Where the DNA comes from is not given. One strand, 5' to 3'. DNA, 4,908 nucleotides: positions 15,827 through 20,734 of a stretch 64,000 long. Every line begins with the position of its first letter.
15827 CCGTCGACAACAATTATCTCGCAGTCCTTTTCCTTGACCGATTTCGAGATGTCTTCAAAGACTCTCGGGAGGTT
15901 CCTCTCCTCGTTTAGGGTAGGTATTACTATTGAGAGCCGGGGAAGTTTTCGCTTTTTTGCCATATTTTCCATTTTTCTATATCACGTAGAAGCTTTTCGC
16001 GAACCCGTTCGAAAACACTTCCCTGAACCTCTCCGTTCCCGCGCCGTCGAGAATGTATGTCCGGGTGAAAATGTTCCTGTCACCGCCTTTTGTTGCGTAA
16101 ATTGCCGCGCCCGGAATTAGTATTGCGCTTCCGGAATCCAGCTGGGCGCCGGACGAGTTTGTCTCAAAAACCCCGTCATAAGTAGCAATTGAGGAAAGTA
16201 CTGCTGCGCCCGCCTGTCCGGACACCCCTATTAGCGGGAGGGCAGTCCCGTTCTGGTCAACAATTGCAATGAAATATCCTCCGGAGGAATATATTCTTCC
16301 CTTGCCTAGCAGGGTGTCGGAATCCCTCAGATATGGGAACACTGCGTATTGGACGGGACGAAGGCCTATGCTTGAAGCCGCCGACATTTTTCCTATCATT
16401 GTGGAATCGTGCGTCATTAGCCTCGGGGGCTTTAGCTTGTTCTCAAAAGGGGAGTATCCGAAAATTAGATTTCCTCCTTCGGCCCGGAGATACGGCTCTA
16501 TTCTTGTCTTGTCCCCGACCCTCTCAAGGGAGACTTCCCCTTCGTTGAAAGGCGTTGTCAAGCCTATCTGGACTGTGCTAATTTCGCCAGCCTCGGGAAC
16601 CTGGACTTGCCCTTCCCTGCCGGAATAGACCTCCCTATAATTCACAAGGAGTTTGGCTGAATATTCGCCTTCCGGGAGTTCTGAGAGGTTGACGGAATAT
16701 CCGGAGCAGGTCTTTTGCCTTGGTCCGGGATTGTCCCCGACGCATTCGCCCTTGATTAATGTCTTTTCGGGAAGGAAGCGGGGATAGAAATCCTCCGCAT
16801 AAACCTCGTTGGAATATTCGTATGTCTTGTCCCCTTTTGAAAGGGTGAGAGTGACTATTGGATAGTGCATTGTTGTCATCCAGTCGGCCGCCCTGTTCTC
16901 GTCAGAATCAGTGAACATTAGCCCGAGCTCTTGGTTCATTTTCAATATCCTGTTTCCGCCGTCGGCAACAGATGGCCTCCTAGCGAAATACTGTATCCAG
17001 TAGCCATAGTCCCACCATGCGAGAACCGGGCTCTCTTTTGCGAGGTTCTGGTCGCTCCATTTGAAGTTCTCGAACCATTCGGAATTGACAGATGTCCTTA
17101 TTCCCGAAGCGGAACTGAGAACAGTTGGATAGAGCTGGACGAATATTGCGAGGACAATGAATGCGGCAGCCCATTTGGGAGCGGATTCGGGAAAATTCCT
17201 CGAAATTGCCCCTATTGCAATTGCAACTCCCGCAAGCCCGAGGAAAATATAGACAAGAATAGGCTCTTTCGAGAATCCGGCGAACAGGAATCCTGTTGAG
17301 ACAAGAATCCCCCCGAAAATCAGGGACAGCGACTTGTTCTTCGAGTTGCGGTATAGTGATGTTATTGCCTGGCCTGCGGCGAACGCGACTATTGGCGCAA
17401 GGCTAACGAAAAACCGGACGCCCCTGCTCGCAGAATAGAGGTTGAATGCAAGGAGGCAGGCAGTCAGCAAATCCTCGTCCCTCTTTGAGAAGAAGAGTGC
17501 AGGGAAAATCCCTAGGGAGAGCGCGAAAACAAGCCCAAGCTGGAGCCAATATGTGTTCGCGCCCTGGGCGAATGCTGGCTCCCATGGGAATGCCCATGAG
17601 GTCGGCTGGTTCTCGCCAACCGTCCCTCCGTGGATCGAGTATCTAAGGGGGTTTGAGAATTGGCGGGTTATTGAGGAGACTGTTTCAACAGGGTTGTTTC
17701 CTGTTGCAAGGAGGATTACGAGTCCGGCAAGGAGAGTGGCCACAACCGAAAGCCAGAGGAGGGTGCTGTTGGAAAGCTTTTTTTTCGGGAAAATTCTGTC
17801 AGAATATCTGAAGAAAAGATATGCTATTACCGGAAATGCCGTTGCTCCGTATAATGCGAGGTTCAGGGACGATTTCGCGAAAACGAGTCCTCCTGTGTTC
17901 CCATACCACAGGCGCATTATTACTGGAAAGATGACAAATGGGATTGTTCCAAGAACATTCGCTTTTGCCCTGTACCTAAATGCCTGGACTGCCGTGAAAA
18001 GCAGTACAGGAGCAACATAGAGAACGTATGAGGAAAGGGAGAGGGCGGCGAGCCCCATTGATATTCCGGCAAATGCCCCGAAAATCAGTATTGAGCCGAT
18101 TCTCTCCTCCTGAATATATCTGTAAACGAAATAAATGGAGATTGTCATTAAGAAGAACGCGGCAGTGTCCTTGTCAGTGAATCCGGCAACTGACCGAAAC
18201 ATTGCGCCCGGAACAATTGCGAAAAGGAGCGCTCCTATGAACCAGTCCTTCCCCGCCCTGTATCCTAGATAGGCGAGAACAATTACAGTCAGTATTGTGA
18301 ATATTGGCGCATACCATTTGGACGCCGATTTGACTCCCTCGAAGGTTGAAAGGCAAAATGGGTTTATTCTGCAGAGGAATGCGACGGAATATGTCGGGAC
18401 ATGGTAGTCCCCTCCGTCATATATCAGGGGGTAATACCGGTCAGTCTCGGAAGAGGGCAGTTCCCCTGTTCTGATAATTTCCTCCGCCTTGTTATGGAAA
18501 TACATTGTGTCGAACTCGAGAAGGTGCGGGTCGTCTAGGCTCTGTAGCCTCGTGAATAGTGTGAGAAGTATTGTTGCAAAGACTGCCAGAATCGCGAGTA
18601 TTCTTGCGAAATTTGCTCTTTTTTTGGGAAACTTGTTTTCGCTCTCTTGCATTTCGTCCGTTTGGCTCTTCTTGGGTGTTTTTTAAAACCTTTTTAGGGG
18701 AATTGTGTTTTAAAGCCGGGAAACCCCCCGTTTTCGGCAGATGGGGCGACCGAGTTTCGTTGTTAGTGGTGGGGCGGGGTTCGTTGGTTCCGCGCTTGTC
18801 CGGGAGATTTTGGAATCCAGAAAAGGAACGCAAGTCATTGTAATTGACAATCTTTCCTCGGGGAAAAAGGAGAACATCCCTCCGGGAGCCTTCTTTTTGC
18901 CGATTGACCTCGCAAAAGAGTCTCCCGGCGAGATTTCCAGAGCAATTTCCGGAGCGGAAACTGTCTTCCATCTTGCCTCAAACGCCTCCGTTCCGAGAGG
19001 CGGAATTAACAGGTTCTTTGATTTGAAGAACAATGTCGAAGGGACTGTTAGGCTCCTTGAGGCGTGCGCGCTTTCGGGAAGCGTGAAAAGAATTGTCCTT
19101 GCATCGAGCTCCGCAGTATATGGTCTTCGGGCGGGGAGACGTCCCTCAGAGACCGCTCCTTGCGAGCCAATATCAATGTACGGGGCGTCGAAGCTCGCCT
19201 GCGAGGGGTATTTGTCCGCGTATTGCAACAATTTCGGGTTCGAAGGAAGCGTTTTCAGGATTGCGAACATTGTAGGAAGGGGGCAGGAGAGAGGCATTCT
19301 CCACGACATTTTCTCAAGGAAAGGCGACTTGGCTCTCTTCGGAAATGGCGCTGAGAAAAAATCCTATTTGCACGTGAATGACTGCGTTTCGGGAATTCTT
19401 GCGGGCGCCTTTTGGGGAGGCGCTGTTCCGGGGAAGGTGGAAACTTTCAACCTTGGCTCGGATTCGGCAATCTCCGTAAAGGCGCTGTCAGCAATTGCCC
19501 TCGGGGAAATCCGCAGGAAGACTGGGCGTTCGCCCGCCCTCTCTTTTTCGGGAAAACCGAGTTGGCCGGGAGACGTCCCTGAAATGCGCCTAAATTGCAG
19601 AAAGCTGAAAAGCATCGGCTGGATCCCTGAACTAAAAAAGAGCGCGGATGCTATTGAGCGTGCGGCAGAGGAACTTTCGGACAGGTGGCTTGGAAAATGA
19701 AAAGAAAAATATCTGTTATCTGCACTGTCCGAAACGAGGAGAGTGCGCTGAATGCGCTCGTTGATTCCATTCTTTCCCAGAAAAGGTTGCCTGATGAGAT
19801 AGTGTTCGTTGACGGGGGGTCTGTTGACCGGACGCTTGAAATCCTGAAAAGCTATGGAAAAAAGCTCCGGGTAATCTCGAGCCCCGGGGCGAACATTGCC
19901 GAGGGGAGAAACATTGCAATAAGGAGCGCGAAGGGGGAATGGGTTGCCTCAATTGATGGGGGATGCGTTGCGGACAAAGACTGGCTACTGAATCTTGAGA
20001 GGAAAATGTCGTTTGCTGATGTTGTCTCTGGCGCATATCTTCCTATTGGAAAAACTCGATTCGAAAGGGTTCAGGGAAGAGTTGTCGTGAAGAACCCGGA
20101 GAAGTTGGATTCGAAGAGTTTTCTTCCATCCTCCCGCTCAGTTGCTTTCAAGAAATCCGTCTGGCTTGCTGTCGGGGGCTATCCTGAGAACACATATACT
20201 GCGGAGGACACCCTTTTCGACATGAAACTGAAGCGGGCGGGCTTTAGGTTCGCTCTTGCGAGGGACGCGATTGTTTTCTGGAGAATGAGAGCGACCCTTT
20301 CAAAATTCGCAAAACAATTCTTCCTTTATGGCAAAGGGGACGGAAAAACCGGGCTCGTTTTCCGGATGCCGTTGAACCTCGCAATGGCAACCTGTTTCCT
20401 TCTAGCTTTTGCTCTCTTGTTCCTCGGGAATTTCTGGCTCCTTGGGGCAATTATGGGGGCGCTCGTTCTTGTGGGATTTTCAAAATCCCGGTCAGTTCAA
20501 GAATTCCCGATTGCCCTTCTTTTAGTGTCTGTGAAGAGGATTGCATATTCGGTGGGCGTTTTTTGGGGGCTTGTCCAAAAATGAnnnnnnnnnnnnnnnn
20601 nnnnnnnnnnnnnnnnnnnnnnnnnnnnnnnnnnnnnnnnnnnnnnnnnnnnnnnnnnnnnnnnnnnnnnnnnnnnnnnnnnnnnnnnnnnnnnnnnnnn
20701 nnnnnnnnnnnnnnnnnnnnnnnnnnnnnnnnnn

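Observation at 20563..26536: Duplicated flippase–GT4 cassette inside the glycosylation island, with a truncated aminotransferase at the junction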

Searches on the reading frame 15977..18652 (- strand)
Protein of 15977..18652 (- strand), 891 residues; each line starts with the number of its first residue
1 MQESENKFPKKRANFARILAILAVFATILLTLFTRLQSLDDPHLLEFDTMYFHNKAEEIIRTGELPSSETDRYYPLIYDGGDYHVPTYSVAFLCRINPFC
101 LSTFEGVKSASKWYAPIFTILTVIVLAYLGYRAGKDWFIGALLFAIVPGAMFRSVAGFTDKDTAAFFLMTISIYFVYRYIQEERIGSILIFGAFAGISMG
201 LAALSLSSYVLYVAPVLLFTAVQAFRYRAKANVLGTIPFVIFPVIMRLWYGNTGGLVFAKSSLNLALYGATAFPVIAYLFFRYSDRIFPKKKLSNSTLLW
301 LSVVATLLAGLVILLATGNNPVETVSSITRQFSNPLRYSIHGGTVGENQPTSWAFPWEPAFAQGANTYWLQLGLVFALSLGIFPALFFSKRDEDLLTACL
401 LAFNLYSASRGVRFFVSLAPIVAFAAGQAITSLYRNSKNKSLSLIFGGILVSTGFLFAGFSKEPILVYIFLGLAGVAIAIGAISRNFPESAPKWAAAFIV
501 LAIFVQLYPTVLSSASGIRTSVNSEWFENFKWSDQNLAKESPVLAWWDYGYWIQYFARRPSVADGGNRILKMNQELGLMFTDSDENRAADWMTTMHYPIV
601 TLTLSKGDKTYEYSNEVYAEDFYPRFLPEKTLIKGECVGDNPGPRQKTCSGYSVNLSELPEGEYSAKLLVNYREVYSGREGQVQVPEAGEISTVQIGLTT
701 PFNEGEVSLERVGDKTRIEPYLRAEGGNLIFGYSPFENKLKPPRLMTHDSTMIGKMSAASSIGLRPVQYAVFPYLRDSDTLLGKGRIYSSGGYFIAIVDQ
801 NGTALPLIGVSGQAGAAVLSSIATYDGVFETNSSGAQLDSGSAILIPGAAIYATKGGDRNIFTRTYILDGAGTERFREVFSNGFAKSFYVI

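Call 23: find_related_loci(query=window:15977-18652:-, collection=genome_contigs, flank=10000)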
Query window:15977-18652:- (891 aa) in genome_contigs; peptide patterns used: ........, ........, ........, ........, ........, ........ (x = any residue, [..] = any of these).
38 stretches matched a pattern; 3 encode a relative of the query (tblastn E <= 1e-3); 3 distinct loci.
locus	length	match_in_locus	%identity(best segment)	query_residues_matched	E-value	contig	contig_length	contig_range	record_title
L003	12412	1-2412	61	86-891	0e+0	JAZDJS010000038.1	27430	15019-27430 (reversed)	MAG: archaeon isolate MEGAHIT-group-0.5 k141_10371266, whole genome shotgun sequence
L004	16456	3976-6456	49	25-890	0e+0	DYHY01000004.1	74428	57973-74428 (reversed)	MAG TPA_asm: Candidatus Micrarchaeum sp. isolate DR5_63_9 Afr_mines_DR5_33_length_74428_cov_3_722561, whole genome shotg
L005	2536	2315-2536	68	11-84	2e-23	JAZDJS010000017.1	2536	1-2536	MAG: archaeon isolate MEGAHIT-group-0.5 k141_11005113, whole genome shotgun sequence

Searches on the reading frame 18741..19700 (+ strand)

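Call 11: search_protein_families(library=pfam, proteins=[window:18741-19700:+], max_evalue=0.01)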
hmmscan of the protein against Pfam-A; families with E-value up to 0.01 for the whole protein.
window:18741-19700:+ (319 aa): 8 families
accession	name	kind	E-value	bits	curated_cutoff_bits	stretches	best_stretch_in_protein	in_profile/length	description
PF01370.27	Epimerase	-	1.8e-37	129.5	20.9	1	7-221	2-223/240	NAD dependent epimerase/dehydratase family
PF16363.11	GDP_Man_Dehyd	-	3.7e-27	96.1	27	1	8-298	2-323/332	GDP-mannose 4,6 dehydratase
PF01073.25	3Beta_HSD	-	1.5e-12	47.6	22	1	7-155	1-154/280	3-beta hydroxysteroid dehydrogenase/isomerase family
PF02719.21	Polysacc_synt_2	-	1.2e-09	38.2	20.2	1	7-177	2-171/293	Polysaccharide biosynthesis protein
PF07993.18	NAD_binding_4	-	1.3e-08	34.8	20.1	1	71-182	88-212/258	Male sterility protein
PF04321.23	RmlD_sub_bind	-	1.6e-07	31.2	27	1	7-180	4-154/287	RmlD substrate binding domain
PF13460.12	NAD_binding_10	-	5.6e-07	30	27.2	1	10-133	1-108/184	NAD(P)H-binding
PF05368.20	NmrA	-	0.00072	19.7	27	1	7-124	6-108/298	NmrA-like family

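Call 38: search_protein_families(library=ncbifam, proteins=[window:18741-19700:+], max_evalue=0.001)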
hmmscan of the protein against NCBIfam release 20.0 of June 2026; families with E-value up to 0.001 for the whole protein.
window:18741-19700:+ (319 aa): 24 families
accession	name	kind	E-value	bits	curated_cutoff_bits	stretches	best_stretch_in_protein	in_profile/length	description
TIGR01179.1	galE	equivalog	6.3e-30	104.1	262.3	1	7-306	3-319/332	UDP-glucose 4-epimerase GalE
TIGR01181.1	dTDP_gluc_dehyt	equivalog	2.9e-23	82.4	365.1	1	6-299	2-299/321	dTDP-glucose 4,6-dehydratase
TIGR04180.1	EDH_00030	hypoth_equivalog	1.4e-18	67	475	1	7-251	2-250/297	NAD-dependent 4,6-dehydratase LegB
TIGR02197.1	heptose_epim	equivalog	7e-18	64.9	274.6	1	7-159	2-150/316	ADP-glyceromanno-heptose 6-epimerase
NF043036.1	ErythonDh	equivalog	2.1e-16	60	325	1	7-180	4-182/321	D-erythronate dehydrogenase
TIGR03466.1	HpnA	hypoth_equivalog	9.1e-14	51.1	367.65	1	7-156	4-150/327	hopanoid-associated sugar epimerase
NF007956.0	PRK10675.1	subfamily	1.4e-12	47.4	394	1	7-160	4-162/338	UDP-glucose 4-epimerase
NF007582.0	PRK10217.1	equivalog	1.8e-10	40.4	698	1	7-241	5-254/355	dTDP-glucose 4,6-dehydratase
NF011728.1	PRK15181.1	equivalog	3.5e-10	39.4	760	1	6-183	18-201/348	Vi polysaccharide biosynthesis UDP-N-acetylglucosaminuronic acid C-4 epimerase TviC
NF042422.1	oxyalk_red_OleD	equivalog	1e-09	38.3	580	1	7-128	4-115/329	2-alkyl-3-oxoalkanoate reductase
TIGR03589.1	PseB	equivalog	6e-09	35.3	407.75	1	5-180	6-171/324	UDP-N-acetylglucosamine 4,6-dehydratase (inverting)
NF008360.0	PRK11150.1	equivalog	1.5e-08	34.3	452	1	7-188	3-182/310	ADP-glyceromanno-heptose 6-epimerase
NF007490.0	PRK10084.1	subfamily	4e-08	32.6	649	1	7-109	4-111/361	dTDP-glucose 4,6-dehydratase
NF042423.1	oxyalk_red_Shew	equivalog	4.6e-08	32.5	580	1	7-154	12-152/331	2-alkyl-3-oxoalkanoate reductase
TIGR02622.1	CDP_4_6_dhtase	equivalog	1.2e-07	31.2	278.45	1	73-306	79-324/352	CDP-glucose 4,6-dehydratase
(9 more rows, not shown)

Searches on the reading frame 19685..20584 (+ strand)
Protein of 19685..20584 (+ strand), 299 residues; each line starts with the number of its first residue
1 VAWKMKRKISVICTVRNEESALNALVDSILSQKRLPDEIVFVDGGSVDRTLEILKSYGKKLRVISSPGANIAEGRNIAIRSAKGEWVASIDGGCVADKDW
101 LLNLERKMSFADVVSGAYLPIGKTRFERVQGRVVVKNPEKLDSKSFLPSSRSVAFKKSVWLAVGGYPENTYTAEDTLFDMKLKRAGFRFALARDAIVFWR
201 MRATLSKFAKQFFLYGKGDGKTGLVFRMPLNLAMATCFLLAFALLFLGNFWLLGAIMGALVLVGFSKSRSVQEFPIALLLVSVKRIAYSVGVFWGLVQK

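Call 11: search_protein_families(library=pfam, proteins=[window:19685-20584:+], max_evalue=0.01)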
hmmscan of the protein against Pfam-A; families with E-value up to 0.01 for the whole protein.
window:19685-20584:+ (299 aa): 4 families
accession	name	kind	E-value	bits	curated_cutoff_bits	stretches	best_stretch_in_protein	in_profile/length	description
PF00535.33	Glycos_transf_2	-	5.9e-23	82.1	23.3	1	10-133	1-130/168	Glycosyl transferase family 2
PF13641.12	Glyco_tranf_2_3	-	3.9e-10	40.6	27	1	9-211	3-223/230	Glycosyltransferase like family 2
PF10111.15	Glyco_tranf_2_2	-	1.1e-06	28.8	27.3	1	11-101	2-99/276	Glycosyltransferase like family 2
PF13632.12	Glyco_trans_2_3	-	0.0001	22.6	27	1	151-261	75-191/198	Glycosyl transferase family group 2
